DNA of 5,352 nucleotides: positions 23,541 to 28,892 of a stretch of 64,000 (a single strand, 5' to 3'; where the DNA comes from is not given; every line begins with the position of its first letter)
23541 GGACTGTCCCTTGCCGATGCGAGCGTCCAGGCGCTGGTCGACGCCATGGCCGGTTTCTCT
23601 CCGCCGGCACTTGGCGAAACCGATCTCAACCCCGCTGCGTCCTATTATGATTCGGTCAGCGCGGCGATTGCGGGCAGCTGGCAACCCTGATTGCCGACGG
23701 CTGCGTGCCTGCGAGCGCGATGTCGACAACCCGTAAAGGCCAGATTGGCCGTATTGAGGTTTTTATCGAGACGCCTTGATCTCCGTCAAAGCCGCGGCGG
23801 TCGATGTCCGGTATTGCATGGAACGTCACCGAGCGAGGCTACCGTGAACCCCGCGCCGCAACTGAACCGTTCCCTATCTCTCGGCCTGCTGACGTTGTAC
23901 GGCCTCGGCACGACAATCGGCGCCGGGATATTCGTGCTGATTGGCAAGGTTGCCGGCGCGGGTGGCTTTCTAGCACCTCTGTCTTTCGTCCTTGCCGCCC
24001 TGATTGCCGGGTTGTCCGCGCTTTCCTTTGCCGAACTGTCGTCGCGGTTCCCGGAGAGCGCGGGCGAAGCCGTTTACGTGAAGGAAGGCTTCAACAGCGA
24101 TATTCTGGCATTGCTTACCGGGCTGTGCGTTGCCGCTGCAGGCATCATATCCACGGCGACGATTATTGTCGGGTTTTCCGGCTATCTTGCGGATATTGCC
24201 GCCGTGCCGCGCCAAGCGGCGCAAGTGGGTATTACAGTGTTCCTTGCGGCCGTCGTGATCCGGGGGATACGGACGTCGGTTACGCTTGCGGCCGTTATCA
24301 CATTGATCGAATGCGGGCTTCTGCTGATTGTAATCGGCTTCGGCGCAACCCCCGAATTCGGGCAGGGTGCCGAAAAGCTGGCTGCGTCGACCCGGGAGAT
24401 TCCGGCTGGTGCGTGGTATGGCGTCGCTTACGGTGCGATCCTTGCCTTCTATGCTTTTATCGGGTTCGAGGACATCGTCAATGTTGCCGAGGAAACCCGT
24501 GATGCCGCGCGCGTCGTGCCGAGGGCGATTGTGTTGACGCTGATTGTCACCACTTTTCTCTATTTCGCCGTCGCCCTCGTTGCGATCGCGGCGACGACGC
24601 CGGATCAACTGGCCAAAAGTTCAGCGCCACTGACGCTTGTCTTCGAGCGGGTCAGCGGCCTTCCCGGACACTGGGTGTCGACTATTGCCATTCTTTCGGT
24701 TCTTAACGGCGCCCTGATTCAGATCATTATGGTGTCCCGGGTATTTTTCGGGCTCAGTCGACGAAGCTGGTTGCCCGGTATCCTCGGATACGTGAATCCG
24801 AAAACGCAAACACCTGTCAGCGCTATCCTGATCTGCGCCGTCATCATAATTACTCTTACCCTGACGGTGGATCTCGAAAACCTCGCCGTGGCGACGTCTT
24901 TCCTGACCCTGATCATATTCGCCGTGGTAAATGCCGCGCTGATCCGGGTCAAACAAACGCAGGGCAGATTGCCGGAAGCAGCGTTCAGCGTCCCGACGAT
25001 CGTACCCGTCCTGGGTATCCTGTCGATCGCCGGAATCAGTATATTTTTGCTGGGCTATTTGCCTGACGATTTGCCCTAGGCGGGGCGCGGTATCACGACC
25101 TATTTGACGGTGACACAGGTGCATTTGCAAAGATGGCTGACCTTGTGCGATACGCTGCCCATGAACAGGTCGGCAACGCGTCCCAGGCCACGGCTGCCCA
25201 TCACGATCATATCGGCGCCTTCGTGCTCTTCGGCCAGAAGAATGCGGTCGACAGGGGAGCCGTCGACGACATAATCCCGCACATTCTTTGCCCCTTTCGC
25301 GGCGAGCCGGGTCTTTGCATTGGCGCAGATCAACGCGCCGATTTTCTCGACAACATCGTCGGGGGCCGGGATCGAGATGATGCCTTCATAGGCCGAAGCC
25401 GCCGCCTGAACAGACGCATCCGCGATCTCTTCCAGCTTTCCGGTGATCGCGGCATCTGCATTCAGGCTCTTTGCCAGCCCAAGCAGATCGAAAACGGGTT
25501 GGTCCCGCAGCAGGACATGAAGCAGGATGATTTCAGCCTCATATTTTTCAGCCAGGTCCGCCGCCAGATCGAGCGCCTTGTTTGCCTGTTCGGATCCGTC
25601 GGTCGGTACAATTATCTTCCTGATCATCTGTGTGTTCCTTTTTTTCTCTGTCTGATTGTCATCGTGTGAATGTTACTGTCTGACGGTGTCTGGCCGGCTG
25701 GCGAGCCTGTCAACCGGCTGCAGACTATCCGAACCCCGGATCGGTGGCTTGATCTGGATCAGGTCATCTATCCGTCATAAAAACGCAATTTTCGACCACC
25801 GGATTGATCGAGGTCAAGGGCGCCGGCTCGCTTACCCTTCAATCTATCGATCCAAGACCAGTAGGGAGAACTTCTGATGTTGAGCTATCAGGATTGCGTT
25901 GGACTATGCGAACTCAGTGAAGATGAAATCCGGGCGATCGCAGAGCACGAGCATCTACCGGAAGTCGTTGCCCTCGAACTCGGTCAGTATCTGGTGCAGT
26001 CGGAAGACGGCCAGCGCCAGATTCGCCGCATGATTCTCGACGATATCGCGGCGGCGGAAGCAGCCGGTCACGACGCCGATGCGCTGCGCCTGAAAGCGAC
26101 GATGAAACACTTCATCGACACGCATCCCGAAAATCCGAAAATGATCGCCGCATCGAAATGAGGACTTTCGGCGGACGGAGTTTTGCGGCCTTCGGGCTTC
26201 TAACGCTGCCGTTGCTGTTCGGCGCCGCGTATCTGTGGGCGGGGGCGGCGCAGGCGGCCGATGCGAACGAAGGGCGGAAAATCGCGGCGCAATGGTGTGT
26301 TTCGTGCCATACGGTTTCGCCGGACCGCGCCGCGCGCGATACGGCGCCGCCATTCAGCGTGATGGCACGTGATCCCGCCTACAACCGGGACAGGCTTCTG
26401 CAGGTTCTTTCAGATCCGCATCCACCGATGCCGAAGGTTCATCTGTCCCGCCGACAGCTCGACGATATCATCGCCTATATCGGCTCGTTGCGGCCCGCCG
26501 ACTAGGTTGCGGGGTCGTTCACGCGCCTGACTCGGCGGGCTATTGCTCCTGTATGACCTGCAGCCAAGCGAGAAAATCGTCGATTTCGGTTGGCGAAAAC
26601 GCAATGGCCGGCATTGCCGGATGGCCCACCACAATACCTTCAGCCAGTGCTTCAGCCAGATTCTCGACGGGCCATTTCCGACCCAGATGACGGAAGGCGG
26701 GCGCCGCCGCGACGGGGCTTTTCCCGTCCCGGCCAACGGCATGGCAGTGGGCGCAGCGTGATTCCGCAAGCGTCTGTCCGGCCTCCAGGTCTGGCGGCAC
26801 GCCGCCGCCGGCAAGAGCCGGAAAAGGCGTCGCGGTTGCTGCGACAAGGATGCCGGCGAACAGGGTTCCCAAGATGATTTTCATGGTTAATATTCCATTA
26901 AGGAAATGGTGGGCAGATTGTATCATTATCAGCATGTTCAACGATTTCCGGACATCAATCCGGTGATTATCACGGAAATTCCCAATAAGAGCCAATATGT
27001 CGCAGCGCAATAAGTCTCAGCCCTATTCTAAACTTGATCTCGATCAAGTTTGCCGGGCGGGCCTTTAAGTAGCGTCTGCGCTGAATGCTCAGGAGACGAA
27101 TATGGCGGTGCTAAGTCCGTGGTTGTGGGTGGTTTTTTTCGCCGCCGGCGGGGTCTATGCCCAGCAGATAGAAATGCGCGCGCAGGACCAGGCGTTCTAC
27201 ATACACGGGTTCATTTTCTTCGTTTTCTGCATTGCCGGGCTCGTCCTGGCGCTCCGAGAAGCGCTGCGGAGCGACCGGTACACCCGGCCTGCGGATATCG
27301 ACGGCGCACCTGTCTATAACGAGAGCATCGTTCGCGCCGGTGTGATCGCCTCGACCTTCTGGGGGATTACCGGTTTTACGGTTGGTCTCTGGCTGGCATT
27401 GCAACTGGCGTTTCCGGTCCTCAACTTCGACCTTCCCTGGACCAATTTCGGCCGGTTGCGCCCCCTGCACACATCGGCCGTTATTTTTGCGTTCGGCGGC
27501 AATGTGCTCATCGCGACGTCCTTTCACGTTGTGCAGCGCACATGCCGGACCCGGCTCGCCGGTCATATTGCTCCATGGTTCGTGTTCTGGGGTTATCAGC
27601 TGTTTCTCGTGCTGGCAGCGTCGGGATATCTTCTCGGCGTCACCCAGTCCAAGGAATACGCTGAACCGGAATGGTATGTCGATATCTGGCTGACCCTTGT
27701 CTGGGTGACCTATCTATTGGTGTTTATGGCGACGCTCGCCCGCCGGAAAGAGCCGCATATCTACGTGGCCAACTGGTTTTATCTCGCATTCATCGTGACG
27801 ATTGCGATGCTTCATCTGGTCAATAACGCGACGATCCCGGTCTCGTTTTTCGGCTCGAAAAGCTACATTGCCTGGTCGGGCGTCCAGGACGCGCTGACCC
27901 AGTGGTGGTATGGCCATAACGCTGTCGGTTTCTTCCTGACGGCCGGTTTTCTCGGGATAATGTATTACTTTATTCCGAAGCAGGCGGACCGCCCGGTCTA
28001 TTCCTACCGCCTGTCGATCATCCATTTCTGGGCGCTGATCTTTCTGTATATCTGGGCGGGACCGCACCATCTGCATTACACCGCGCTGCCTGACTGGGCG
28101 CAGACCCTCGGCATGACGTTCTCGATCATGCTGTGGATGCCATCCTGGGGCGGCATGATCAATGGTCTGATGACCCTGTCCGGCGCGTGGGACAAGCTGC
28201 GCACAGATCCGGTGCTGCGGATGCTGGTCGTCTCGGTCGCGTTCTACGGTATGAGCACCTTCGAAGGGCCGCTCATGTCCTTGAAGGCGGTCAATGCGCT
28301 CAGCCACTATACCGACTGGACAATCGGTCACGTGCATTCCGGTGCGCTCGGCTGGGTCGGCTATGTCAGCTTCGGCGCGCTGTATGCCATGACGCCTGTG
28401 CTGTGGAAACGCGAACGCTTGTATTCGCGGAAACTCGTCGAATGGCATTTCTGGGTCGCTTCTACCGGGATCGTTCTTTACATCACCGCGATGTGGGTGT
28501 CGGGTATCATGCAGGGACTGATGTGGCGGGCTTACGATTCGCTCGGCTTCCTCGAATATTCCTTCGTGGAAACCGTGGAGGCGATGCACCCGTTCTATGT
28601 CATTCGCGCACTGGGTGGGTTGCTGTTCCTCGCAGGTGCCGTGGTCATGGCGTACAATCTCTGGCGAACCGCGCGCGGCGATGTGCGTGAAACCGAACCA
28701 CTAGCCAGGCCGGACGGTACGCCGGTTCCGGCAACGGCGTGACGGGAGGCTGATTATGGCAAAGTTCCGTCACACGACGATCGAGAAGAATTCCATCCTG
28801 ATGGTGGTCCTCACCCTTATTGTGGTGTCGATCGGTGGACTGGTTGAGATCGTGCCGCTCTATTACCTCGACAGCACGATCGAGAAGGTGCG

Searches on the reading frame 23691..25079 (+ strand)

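Call 74: search_protein_families(library=pfam, proteins=[window:23691-25079:+], max_evalue=0.01)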
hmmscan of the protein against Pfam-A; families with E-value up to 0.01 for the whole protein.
window:23691-25079:+ (462 aa): 2 families
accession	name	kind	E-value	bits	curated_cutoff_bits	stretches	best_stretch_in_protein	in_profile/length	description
PF13520.12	AA_permease_2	-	2.6e-43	149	27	1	65-452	2-406/427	Amino acid permease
PF00324.27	AA_permease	-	2e-28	99.8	24.6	1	68-454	3-418/470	Amino acid permease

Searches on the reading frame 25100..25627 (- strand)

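Call 74: search_protein_families(library=pfam, proteins=[window:25100-25627:-], max_evalue=0.01)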
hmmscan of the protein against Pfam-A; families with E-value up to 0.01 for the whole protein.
window:25100-25627:- (175 aa): 1 family
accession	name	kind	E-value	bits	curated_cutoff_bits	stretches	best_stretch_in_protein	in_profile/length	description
PF00582.32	Usp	-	1.3e-31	110.5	24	1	1-175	1-141/141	Universal stress protein family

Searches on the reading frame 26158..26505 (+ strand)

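Call 74: search_protein_families(library=pfam, proteins=[window:26158-26505:+], max_evalue=0.01)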
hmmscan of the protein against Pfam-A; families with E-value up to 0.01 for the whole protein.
window:26158-26505:+ (115 aa): 2 families
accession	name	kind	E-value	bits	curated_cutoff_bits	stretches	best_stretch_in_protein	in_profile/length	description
PF13442.11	Cytochrome_CBB3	-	1.9e-07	31.7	27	1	34-108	1-68/68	Cytochrome C oxidase, cbb3-type, subunit III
PF00034.26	Cytochrom_C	-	1.1e-06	30.3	21.3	1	37-111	2-89/90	Cytochrome c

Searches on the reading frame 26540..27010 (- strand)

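Call 74: search_protein_families(library=pfam, proteins=[window:26540-27010:-], max_evalue=0.01)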
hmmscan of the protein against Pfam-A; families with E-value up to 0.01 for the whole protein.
window:26540-27010:- (156 aa): 2 families
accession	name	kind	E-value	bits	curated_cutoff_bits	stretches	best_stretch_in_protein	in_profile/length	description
PF13442.11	Cytochrome_CBB3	-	1.2e-07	32.4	27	1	74-150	2-68/68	Cytochrome C oxidase, cbb3-type, subunit III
PF00034.26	Cytochrom_C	-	3.3e-06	28.8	21.3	1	76-151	2-87/90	Cytochrome c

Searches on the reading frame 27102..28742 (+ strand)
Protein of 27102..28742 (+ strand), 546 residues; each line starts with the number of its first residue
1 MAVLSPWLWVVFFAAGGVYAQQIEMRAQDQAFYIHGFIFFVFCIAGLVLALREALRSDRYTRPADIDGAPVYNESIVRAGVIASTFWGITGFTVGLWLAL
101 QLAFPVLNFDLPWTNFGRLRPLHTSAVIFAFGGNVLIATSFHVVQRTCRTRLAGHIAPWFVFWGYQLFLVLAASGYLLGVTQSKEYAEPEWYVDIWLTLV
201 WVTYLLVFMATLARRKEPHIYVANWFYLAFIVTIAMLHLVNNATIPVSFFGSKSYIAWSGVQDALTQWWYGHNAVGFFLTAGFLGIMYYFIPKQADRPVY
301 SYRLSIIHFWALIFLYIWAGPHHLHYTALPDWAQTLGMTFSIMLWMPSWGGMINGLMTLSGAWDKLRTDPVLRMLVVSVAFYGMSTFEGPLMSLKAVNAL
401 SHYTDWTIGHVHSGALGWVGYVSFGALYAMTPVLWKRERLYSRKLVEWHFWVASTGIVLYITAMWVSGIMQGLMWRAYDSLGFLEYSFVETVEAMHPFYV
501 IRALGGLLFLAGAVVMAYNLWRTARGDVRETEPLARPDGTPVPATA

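Call 11: search_protein_families(library=pfam, proteins=[window:27102-28742:+], max_evalue=0.001)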
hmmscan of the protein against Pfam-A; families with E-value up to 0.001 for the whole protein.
window:27102-28742:+ (546 aa): 1 family
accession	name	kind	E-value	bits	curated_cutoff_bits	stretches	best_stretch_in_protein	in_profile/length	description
PF00115.25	COX1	-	3.7e-118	395.6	34.8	1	76-508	2-436/436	Cytochrome C and Quinol oxidase polypeptide I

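Call 64: find_related_loci(query=window:27102-28742:+, collection=genome_contigs, flank=1000)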
Query window:27102-28742:+ (546 aa) in genome_contigs; peptide patterns used: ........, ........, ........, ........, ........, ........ (x = any residue, [..] = any of these).
600 stretches matched a pattern (row limit reached: there are more); 598 encode a relative of the query (tblastn E <= 1e-3); the best 80 are kept; 80 distinct loci.
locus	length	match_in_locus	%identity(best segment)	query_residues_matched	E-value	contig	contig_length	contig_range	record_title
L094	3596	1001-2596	83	1-534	0e+0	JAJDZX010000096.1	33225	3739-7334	MAG: Alphaproteobacteria bacterium isolate jk18x7bins.108 k141_916295, whole genome shotgun sequence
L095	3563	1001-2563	77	16-536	0e+0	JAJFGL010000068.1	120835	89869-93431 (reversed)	MAG: Kiloniellaceae bacterium isolate OFTM267 OFTM267_67, whole genome shotgun sequence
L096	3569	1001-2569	77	26-546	0e+0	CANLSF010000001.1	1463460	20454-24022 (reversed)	uncultured Kiloniellaceae bacterium isolate 2B2-119-4.fasta genome assembly, contig: NODE_1, whole genome shotgun sequen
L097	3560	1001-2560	77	14-535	0e+0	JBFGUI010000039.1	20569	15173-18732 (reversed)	MAG: Kiloniellaceae bacterium isolate Mix_sand05.2021.03.G.34 k141_349004_length_20569_cov_12.4915, whole genome shotgun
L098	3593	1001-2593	76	14-546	0e+0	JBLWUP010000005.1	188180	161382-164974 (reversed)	MAG: Kiloniellaceae bacterium isolate EA10-05 A10maxbin.018RE.5K@5, whole genome shotgun sequence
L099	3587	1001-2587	76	16-544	0e+0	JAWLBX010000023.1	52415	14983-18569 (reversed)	MAG: Alphaproteobacteria bacterium isolate 15dZY3.bin.14 NODE_967_length_52415_cov_5.509271, whole genome shotgun sequen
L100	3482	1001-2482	81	44-534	0e+0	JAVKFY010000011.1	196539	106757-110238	MAG: Alphaproteobacteria bacterium isolate F1-TOW-13 k141_19216, whole genome shotgun sequence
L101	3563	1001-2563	76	17-539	0e+0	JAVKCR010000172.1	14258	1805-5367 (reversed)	MAG: Rhodospirillales bacterium isolate F4-SAH-26 k141_94650, whole genome shotgun sequence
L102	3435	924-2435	76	27-533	0e+0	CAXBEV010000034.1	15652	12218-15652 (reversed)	MAG TPA_asm: uncultured Rhodospirillales bacterium isolate ERR2762125_binner12_Refined_25 genome assembly, contig: ERZ34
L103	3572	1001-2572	74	16-544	0e+0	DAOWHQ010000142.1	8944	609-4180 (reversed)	MAG TPA_asm: Alphaproteobacteria bacterium isolate CSMAG_2021 CSMAG_2021_k141_3974584_length_8944_cov_10.0000, whole gen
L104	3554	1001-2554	75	26-544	0e+0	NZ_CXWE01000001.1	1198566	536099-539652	Roseibium album strain CECT 5095, whole genome shotgun sequence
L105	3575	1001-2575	73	23-544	0e+0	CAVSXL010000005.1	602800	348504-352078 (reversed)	MAG: uncultured Alphaproteobacteria bacterium isolate MFD05684.bin.1.412 genome assembly, contig: contig_13274, whole ge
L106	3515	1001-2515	74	29-546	0e+0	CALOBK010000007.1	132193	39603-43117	MAG: uncultured Alphaproteobacteria bacterium isolate LOGT_bin.0247 genome assembly, contig: contig_8178, whole genome s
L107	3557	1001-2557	74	16-539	0e+0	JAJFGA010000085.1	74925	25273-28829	MAG: Marinicaulis sp. isolate OFTM25 OFTM25_84, whole genome shotgun sequence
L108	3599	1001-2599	73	7-539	0e+0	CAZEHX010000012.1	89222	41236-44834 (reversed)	MAG TPA_asm: uncultured Parvibaculaceae bacterium isolate binchicken_co47_155 genome assembly, contig: NODE_135_length_8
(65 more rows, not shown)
